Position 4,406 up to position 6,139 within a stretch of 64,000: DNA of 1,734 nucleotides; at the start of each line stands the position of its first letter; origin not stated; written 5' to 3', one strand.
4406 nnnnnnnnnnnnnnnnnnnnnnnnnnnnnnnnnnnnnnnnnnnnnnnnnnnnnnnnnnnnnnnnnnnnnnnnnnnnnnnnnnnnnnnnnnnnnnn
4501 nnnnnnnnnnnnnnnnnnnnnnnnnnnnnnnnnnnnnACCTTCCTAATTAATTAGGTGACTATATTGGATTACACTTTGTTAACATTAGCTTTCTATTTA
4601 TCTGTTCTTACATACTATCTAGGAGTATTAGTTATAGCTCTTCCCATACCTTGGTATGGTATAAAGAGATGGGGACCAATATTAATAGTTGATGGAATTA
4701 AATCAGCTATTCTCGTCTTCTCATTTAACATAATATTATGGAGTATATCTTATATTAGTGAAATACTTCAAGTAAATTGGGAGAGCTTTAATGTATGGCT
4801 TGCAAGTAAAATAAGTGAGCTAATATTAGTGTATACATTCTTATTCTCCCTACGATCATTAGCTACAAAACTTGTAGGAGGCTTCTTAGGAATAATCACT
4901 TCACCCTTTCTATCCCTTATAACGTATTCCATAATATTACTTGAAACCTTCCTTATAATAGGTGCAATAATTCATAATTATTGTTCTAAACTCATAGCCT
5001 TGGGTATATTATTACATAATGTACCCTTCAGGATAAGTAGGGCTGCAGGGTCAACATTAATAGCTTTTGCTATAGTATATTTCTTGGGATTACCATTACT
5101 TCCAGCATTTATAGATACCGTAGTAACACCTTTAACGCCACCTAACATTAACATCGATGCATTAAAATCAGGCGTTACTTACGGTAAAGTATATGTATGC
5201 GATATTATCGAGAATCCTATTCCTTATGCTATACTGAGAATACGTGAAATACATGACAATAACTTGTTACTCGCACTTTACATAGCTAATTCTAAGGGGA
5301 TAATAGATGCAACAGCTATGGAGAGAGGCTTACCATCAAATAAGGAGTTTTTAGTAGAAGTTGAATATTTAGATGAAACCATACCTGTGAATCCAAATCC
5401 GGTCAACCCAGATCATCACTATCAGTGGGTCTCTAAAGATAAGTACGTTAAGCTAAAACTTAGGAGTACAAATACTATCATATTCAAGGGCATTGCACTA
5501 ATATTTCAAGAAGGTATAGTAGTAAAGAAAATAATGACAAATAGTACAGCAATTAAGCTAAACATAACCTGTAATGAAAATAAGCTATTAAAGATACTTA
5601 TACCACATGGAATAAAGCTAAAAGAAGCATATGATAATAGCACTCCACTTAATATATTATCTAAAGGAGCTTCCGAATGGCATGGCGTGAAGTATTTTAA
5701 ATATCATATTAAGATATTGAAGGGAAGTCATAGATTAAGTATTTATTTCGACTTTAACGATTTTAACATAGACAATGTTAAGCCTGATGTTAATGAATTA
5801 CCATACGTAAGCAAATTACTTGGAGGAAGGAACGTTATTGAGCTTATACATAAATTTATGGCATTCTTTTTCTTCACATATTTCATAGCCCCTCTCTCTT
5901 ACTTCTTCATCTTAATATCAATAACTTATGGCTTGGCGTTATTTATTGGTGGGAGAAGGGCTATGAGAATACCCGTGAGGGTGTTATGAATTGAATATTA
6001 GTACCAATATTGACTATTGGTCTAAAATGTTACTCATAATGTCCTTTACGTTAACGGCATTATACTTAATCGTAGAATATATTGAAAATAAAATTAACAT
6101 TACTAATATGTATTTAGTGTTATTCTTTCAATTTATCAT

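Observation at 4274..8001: Ced-like (VirB2/VirB6/VirB4-type) DNA-transfer operon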

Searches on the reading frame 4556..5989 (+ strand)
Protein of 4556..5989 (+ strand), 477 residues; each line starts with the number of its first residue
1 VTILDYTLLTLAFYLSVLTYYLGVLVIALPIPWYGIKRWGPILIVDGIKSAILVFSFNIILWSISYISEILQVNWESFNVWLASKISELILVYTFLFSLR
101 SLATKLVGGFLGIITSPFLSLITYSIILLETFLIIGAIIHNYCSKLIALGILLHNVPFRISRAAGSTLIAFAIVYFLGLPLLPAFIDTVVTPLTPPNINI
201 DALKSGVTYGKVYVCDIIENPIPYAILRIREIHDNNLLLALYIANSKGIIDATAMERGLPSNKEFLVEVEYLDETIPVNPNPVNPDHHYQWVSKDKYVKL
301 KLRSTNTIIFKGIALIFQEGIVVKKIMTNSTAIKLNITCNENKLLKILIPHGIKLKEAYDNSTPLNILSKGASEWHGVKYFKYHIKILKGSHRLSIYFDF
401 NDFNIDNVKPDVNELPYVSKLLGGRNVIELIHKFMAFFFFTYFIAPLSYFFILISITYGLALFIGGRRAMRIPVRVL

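Call 3: search_protein_families(library=pfam, proteins=[window:4556-5989:+], max_evalue=1)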
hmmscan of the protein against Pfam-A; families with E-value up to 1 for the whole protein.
window:4556-5989:+ (477 aa): 0 families

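Call 4: search_protein_families(library=ncbifam, proteins=[window:4556-5989:+], max_evalue=1)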
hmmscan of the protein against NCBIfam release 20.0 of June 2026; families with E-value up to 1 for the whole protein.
window:4556-5989:+ (477 aa): 4 families
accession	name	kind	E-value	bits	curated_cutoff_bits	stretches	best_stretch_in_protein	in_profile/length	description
NF041796.2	Ced_CedA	equivalog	2.1e-49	168.4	330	2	6-193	5-195/259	DNA import protein CedA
NF053657.1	CedE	equivalog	1.1e-31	110.5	400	2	6-204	4-209/260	DNA-translocating protein CedE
NF041797.1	Ced_CedA1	equivalog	0.00063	19.8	100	1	6-69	10-73/75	DNA import protein CedA1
NF053669.1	bindosome_BasA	exception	0.0056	16.9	230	1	320-367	77-124/136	bindosome assembly system protein BasA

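Call 11: find_homologous_proteins(query=window:4556-5989:+, max_evalue=0.001)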
Query window:4556-5989:+ (477 aa): 38 proteins with E <= 0.001 among 8000 candidates.
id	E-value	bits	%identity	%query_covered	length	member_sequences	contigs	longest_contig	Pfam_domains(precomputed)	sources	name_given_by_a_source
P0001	0.0e+0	1030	100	99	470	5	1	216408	PF27251.1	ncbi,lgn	-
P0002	1.8e-192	659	61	99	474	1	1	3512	PF27251.1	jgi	-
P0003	2.9e-192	658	61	99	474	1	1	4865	PF27251.1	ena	-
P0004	5.9e-192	657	61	99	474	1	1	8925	PF27251.1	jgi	-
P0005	5.9e-192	657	61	99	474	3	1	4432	PF27251.1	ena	-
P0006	7.4e-192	657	61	99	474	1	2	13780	PF27251.1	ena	-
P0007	7.0e-64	235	35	99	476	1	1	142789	PF27251.1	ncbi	-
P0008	1.5e-62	230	34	98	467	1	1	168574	PF27251.1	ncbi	-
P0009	6.3e-62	228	34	98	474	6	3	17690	PF27251.1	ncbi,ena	-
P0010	2.4e-60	223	32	98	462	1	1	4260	PF27251.1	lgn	-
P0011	2.9e-58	216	32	97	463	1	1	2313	PF27251.1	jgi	-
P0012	1.3e-57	214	33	97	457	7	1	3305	PF27251.1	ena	-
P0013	2.7e-57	213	32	99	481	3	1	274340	PF27251.1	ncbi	-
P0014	7.3e-57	212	34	99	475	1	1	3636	PF27251.1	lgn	-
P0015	1.4e-55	207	32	99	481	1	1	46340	PF27251.1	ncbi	-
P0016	1.4e-55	207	33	98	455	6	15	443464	PF27251.1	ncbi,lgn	ncbi:MAG: hypothetical protein QXP72_02760 [Desulfurococcaceae archaeon]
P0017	1.5e-55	207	34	97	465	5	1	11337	PF27251.1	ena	-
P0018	2.0e-55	207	33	99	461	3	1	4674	PF27251.1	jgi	-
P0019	3.1e-55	206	33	93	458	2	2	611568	PF27251.1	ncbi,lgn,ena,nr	ncbi:MAG: hypothetical protein B6U89_03950 [Desulfurococcales archaeon ex4484_58]|nr:MAG: hypothetic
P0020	6.7e-55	205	33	97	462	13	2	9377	PF27251.1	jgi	-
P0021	2.4e-54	203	32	96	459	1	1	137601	PF27251.1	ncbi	-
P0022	2.9e-54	203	30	99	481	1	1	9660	PF27251.1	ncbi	-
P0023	5.2e-53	199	32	96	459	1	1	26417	PF27251.1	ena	-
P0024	1.9e-52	197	32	96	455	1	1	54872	PF27251.1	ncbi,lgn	ncbi:MAG: hypothetical protein ABWW65_07465 [Thermoprotei archaeon]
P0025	2.8e-52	196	33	98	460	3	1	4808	PF27251.1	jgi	-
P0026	4.9e-51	192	32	96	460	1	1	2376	PF27251.1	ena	-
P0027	4.2e-48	183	32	98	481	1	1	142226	PF27251.1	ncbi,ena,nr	ncbi:MAG: hypothetical protein F7B59_04090 [Desulfurococcales archaeon]|nr:hypothetical protein [Des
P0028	7.3e-47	179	30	96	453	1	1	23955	PF27251.1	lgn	-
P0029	2.4e-43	167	30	96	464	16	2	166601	PF27251.1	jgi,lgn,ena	-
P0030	1.6e-40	158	31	97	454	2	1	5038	PF27251.1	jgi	-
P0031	1.8e-40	157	28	96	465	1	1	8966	PF27251.1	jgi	-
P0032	2.7e-37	147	28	96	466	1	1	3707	PF27251.1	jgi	-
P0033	6.0e-37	146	26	99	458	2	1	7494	PF27251.1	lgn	-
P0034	1.5e-35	141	27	97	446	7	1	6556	PF27251.1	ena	-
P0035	6.1e-33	133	29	96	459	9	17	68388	PF27251.1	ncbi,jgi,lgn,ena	ncbi:MAG: hypothetical protein RXQ93_00445 [Caldisphaera sp.]|jgi:hypothetical protein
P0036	6.5e-28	116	27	97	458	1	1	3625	PF27251.1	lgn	-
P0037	1.9e-26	111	28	96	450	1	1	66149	PF27251.1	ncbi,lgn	ncbi:MAG: hypothetical protein ABDH61_05315 [Acidilobaceae archaeon]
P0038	2.7e-26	111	26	97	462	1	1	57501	PF27251.1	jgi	jgi:hypothetical protein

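Call 16: find_related_loci(query=A2, collection=genome_contigs, flank=10000)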
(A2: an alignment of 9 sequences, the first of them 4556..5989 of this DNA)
Query A2 (477 aa) in genome_contigs; peptide patterns used: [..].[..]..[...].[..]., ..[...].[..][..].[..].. (x = any residue, [..] = any of these).
43 stretches matched a pattern; 32 encode a relative of the query (tblastn E <= 1e-3); 32 distinct loci.
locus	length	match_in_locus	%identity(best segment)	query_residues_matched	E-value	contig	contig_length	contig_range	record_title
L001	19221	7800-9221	61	4-477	0e+0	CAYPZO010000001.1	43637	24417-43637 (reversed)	MAG TPA_asm: uncultured Desulfurococcales archaeon isolate SRP141559_co1_84 genome assembly, contig: NODE_264_length_436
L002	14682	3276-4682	36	4-473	4e-81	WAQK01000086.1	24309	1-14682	MAG: Pyrodictiaceae archaeon isolate S146_92_esom k151_62511, whole genome shotgun sequence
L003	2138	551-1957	35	4-473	9e-83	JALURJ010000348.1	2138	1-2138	MAG: Desulfurococcales archaeon isolate S146_metabat2_scaf2bin.046 S146_NODE_98464_length_2138_cov_2.600199, whole genom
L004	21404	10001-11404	33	3-476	2e-72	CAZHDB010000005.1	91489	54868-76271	MAG TPA_asm: uncultured Desulfurococcaceae archaeon isolate binchicken_co184_125 genome assembly, contig: NODE_184_lengt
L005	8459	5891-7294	34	3-476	2e-72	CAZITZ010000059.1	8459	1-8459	MAG TPA_asm: uncultured Desulfurococcaceae archaeon isolate binchicken_co256_262 genome assembly, contig: NODE_23843_len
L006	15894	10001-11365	34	4-468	5e-69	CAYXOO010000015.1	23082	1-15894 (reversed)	MAG TPA_asm: uncultured Desulfurococcaceae archaeon isolate SRP141559_co1_255 genome assembly, contig: NODE_990_length_2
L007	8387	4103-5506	32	3-476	7e-69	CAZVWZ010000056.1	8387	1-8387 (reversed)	MAG TPA_asm: uncultured Desulfurococcaceae archaeon isolate binchicken_co6_445 genome assembly, contig: NODE_10866_lengt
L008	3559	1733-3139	35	8-477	2e-68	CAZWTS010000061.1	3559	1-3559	MAG TPA_asm: uncultured Desulfurococcales archaeon isolate binchicken_co219_299 genome assembly, contig: k141_1310450, w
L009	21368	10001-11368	33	3-468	6e-68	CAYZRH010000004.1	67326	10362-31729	MAG TPA_asm: uncultured Desulfurococcaceae archaeon isolate SRP141559_co1_67 genome assembly, contig: NODE_86_length_673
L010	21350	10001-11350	33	8-474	2e-62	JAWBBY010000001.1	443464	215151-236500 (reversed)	MAG: Desulfurococcaceae archaeon isolate GMQP_201705_bins_42 GMQP_201705_bins_42_scaffold_1, whole genome shotgun sequen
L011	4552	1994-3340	34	8-469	2e-62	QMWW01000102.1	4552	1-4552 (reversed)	MAG: Thermoprotei archaeon isolate B50_G16 B50_Guay16_scaffold_22082, whole genome shotgun sequence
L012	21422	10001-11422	33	7-476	3e-61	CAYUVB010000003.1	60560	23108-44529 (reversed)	MAG TPA_asm: uncultured Desulfurococcales archaeon isolate binchicken_co6_386 genome assembly, contig: NODE_238_length_6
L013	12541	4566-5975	35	5-476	4e-60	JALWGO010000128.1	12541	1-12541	MAG: Thermoprotei archaeon isolate T11_metabat2_scaf2bin.179 T11_NODE_2293_length_12541_cov_2.894796, whole genome shotg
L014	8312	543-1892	33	8-469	1e-59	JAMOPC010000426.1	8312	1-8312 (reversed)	MAG: Desulfurococcales archaeon isolate 4559-240_metabat1_scaf2bin.015 4559-240_scaffold_4885_c1, whole genome shotgun s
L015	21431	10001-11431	32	7-476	3e-59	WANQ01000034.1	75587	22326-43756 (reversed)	MAG: Pyrodictiaceae archaeon isolate S141_63_esom k151_340110, whole genome shotgun sequence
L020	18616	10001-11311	32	11-466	1e-56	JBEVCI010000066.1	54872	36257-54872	MAG: Thermoprotei archaeon isolate 2_1_SS_W3_F1_Bin002_Water NODE_89_length_54917_cov_13.300007, whole genome shotgun se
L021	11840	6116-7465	31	8-469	1e-54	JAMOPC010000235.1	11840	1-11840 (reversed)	MAG: Desulfurococcales archaeon isolate 4559-240_metabat1_scaf2bin.015 4559-240_scaffold_2952_c1, whole genome shotgun s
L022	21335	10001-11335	30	8-468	1e-52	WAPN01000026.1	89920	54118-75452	MAG: Desulfurococcales archaeon isolate S144_56_esom k151_421729, whole genome shotgun sequence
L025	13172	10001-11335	30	8-468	6e-49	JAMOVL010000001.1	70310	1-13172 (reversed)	MAG: Desulfurococcales archaeon isolate PIR-30_metabat2_scaf2bin.025 PIR-30_scaffold_104_c1, whole genome shotgun sequen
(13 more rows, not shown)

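Call 17: find_encoding_contigs(protein=P0001, flank=3000, max_places=3)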
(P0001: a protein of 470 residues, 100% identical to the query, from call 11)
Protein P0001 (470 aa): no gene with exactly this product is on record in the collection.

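Call 20: predict_structure(alignment_id=A1)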
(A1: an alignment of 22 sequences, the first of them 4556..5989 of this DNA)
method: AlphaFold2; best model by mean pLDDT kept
length: 477 residues; sequences in the alignment: 22
mean_pLDDT: 86.5   pTM: 0.54
mean pLDDT of the five models: 86.5, 85.9, 85.2, 84.8, 84.1
residues with pLDDT >= 90: 281; 70-90: 147; 50-70: 27; < 50: 22
segments of 3 or more residues with pLDDT < 50: 193-204, 470-477
pLDDT, mean of each block of 10 residues (from residue 1): 89 95 95 92 91 94 95 92 93 89 73 79 93 95 95 88 92 96 87 46 64 93 94 85 94 82 89 93 89 81 93 90 88 91 92 90 86 91 92 92 86 84 55 76 92 93 73 39
secondary structure, 60 per line:
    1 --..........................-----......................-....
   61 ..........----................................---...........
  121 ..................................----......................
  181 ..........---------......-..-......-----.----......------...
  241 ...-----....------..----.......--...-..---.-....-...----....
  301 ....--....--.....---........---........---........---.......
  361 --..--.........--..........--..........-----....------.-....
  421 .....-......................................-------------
elements in order: H3-28 H34-55 H57-70 H75-106 H110-154 H159-190 H200-205 E210-215 E226-231 E238-243 E249-252 E265-271 E274-276 H285-288 E290-292 E297-304 E307-310 E313-317 E321-328 E332-339 E343-350 E354-360 E367-375 E378-387 E390-399 H405-408 H417-425 H427-464

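Call 25: fold_search(model_id=the predicted structure, library=pdb)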
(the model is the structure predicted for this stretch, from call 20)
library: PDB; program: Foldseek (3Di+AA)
matches with E <= 10: 360; with E <= 0.001: 3
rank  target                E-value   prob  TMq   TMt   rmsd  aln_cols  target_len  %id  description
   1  3rkp_B                5.8e-04  0.99  0.17  0.21  14.0       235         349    7  Crystal structure of BcpA*(D312A), the major pilin subunit of Bacillus cereus (released 2012-05-30)
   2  3kpt_A                6.4e-04  0.99  0.15  0.20  14.4       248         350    7  Crystal structure of BcpA, the major pilin subunit of Bacillus cereus (released 2009-11-24)
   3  3kpt_B                1.0e-03  0.97  0.15  0.19  14.4       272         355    7  Crystal structure of BcpA, the major pilin subunit of Bacillus cereus (released 2009-11-24)
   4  3wir_A                1.1e-03  0.54  0.09  0.06  26.2       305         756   10  Crystal structure of kojibiose phosphorylase complexed with glucose (released 2014-02-05)
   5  3rkp_A                1.3e-03  0.97  0.15  0.19  13.5       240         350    8  Crystal structure of BcpA*(D312A), the major pilin subunit of Bacillus cereus (released 2012-05-30)
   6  3wiq_A                1.7e-03  0.44  0.09  0.07  25.8       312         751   12  Crystal structure of kojibiose phosphorylase complexed with kojibiose (released 2014-02-05)
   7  9hyq_B                4.4e-03  0.63  0.13  0.09  21.8       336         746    9  BT984 a GH139 rhamnogalacturonan II exo-a-1,2-(2-Omethyl)-fucosidase (released 2025-07-16)
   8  1dr9                  4.6e-03  0.63  0.11  0.21  17.4       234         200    7  CRYSTAL STRUCTURE OF A SOLUBLE FORM OF B7-1 (CD80) (released 2000-01-10)
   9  9hyq_A                1.4e-02  0.66  0.13  0.09  15.4       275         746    9  BT984 a GH139 rhamnogalacturonan II exo-a-1,2-(2-Omethyl)-fucosidase (released 2025-07-16)
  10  5nie_B                1.4e-02  1.00  0.12  0.09   7.9        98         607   10  Crystal structure of human LTA4H mutant R563A in open conformation (released 2017-08-23)
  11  1i8l_A                1.4e-02  0.57  0.11  0.22  16.9       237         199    5  HUMAN B7-1/CTLA-4 CO-STIMULATORY COMPLEX (released 2001-04-04)
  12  8qox_B                1.5e-02  0.72  0.15  0.16  28.8       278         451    9  Two-component assembly of SlaA and SlaB S-layer proteins of Sulfolobus acidocaldarius (released 2024-02-21)
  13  4nab                  1.7e-02  0.18  0.12  0.08  20.5       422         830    8  Structure of the (SR)Ca2+-ATPase mutant E309Q in the Ca2-E1-MgAMPPCP form (released 2013-12-18)
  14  3fts                  2.2e-02  1.00  0.12  0.09   5.8        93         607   11  Leukotriene A4 hydrolase in complex with resveratrol (released 2009-07-28)
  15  3b7s_A                2.5e-02  1.00  0.12  0.09   5.8        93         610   11  [E296Q]LTA4H in complex with RSR substrate (released 2008-09-16)
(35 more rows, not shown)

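Call 53: search_protein_families(library=ncbifam, proteins=[L001:3604-5430:-, L012:5717-7684:-, L013:416-2263:-, L015:5729-7687:-, L020:2496-4346:-, L022:2934-4796:-, L025:2941-4761:-], max_evalue=1e-12)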
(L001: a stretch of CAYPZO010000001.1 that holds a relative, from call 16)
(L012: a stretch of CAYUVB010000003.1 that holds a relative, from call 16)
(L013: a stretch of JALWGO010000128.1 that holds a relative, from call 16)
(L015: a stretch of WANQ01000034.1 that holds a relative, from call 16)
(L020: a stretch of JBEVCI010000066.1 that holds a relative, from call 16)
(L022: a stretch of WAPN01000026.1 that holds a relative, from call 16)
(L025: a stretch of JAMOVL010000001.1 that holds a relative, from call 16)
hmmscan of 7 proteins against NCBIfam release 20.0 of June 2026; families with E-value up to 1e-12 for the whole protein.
L001:3604-5430:- (608 aa): 6 families
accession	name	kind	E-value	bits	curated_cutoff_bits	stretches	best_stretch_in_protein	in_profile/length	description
NF041017.1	DNA_import_CedB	equivalog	1.6e-30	106.4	700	1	265-538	265-521/590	DNA import protein CedB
NF053655.1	CedD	equivalog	2.7e-23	82.5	600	1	277-548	223-475/527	DNA-translocating ATPase CedD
NF040937.1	HerA_Thermprot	equivalog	1.9e-15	56.3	800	1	277-570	142-432/487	DNA double-strand break repair helicase HerA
NF040819.1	helicase_HerA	equivalog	4.4e-14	51.9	970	0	491-567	404-482/561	DNA double-strand break repair helicase HerA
NF045975.1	VirB4_plasma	equivalog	7.9e-13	47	590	1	277-536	517-807/894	Mbov_0397 family ICE element conjugal transfer ATPase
TIGR00929.1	VirB4_CagE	subfamily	9e-13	47.3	643.1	0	263-543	421-687/792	VirB4 family type IV secretion/conjugal transfer ATPase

L012:5717-7684:- (655 aa): 3 families
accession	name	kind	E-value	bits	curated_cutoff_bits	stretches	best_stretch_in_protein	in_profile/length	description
NF053655.1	CedD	equivalog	8.3e-28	97.3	600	1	315-585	222-478/527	DNA-translocating ATPase CedD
NF040937.1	HerA_Thermprot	equivalog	6.4e-21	74.3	800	1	313-596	139-424/487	DNA double-strand break repair helicase HerA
NF040819.1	helicase_HerA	equivalog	2.8e-16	59.1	970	0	528-598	404-479/561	DNA double-strand break repair helicase HerA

L013:416-2263:- (615 aa): 4 families
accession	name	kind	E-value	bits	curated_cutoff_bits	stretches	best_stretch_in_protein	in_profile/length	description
NF041017.1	DNA_import_CedB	equivalog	1.5e-20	73.4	700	1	274-539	264-520/590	DNA import protein CedB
NF053655.1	CedD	equivalog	1.7e-20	73.2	600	1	37-552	5-477/527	DNA-translocating ATPase CedD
NF042944.1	HerA_antiphage_2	equivalog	9.8e-14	51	850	0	479-568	421-509/576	anti-phage-associated helicase HerA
NF040937.1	HerA_Thermprot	equivalog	6.6e-13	47.9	800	0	287-563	142-423/487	DNA double-strand break repair helicase HerA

L015:5729-7687:- (652 aa): 6 families
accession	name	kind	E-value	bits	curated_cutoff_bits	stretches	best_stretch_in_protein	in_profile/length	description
NF053655.1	CedD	equivalog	9e-31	107.1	600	1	321-593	218-476/527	DNA-translocating ATPase CedD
NF041017.1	DNA_import_CedB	equivalog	6.6e-22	77.9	700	1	313-583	264-522/590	DNA import protein CedB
NF040937.1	HerA_Thermprot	equivalog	1.1e-16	60.3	800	1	323-606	139-424/487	DNA double-strand break repair helicase HerA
NF045971.1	conju_CD1110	equivalog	9.5e-15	53.9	325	1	321-581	412-673/752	VirB4-like conjugal transfer ATPase, CD1110 family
NF040819.1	helicase_HerA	equivalog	4.7e-14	51.8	970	0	540-609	406-480/561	DNA double-strand break repair helicase HerA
NF045975.1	VirB4_plasma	equivalog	2.5e-13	48.7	590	0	521-583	744-810/894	Mbov_0397 family ICE element conjugal transfer ATPase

L020:2496-4346:- (616 aa): 5 families
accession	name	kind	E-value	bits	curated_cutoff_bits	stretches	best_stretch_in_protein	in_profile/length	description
NF053655.1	CedD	equivalog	3.8e-22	78.6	600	1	427-555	349-479/527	DNA-translocating ATPase CedD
NF040937.1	HerA_Thermprot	equivalog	5.7e-15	54.7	800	0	459-564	311-423/487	DNA double-strand break repair helicase HerA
NF041017.1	DNA_import_CedB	equivalog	6.4e-14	51.5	700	1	274-534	262-514/590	DNA import protein CedB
NF045971.1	conju_CD1110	equivalog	9.1e-14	50.7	325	1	272-535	400-668/752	VirB4-like conjugal transfer ATPase, CD1110 family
NF042944.1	HerA_antiphage_2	equivalog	2.9e-13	49.5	850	0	279-348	128-201/576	anti-phage-associated helicase HerA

L022:2934-4796:- (620 aa): 4 families
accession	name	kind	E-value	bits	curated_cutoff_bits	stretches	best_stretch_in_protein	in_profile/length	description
NF053655.1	CedD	equivalog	1.1e-25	90.4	600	1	302-563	222-475/527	DNA-translocating ATPase CedD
NF045971.1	conju_CD1110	equivalog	6.9e-17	61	325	1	287-554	401-675/752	VirB4-like conjugal transfer ATPase, CD1110 family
TIGR02746.1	TraC-F-type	equivalog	7.6e-17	60.5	567.05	0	298-408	427-547/800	type IV secretion system protein TraC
NF041017.1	DNA_import_CedB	equivalog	5.5e-15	55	700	1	291-551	265-519/590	DNA import protein CedB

L025:2941-4761:- (606 aa): 8 families
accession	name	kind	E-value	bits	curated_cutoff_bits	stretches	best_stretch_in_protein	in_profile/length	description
NF053655.1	CedD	equivalog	1.9e-27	96.1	600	1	280-593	222-521/527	DNA-translocating ATPase CedD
NF041017.1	DNA_import_CedB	equivalog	3.9e-19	68.7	700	1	267-585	263-574/590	DNA import protein CedB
NF045971.1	conju_CD1110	equivalog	3.5e-18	65.3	325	1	267-528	403-671/752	VirB4-like conjugal transfer ATPase, CD1110 family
NF033849.1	ser_rich_anae_1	subfamily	5.4e-18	63.8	650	0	267-437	747-932/1163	serine-rich protein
TIGR00929.1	VirB4_CagE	subfamily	2.2e-17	62.6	643.1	1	278-556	436-712/792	VirB4 family type IV secretion/conjugal transfer ATPase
TIGR02746.1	TraC-F-type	equivalog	9.5e-16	56.9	567.05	1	278-546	429-710/800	type IV secretion system protein TraC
NF040937.1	HerA_Thermprot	equivalog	2e-14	52.9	800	1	270-583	132-447/487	DNA double-strand break repair helicase HerA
NF040819.1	helicase_HerA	equivalog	2.8e-13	49.2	970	0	483-557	402-479/561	DNA double-strand break repair helicase HerA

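Call 76: search_protein_families(library=phrogs, proteins=[window:4556-5989:+], max_evalue=0.001)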
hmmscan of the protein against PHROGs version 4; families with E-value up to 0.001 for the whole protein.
window:4556-5989:+ (477 aa): 0 families

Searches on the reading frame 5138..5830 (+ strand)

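Call 75: search_protein_families(library=ncbifam, proteins=[window:5138-5830:+], max_evalue=1)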
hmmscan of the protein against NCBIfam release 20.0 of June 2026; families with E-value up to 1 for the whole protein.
window:5138-5830:+ (231 aa): 1 family
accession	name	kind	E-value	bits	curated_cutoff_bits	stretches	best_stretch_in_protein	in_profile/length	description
NF053669.1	bindosome_BasA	exception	0.0042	17.3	230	1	126-173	77-124/136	bindosome assembly system protein BasA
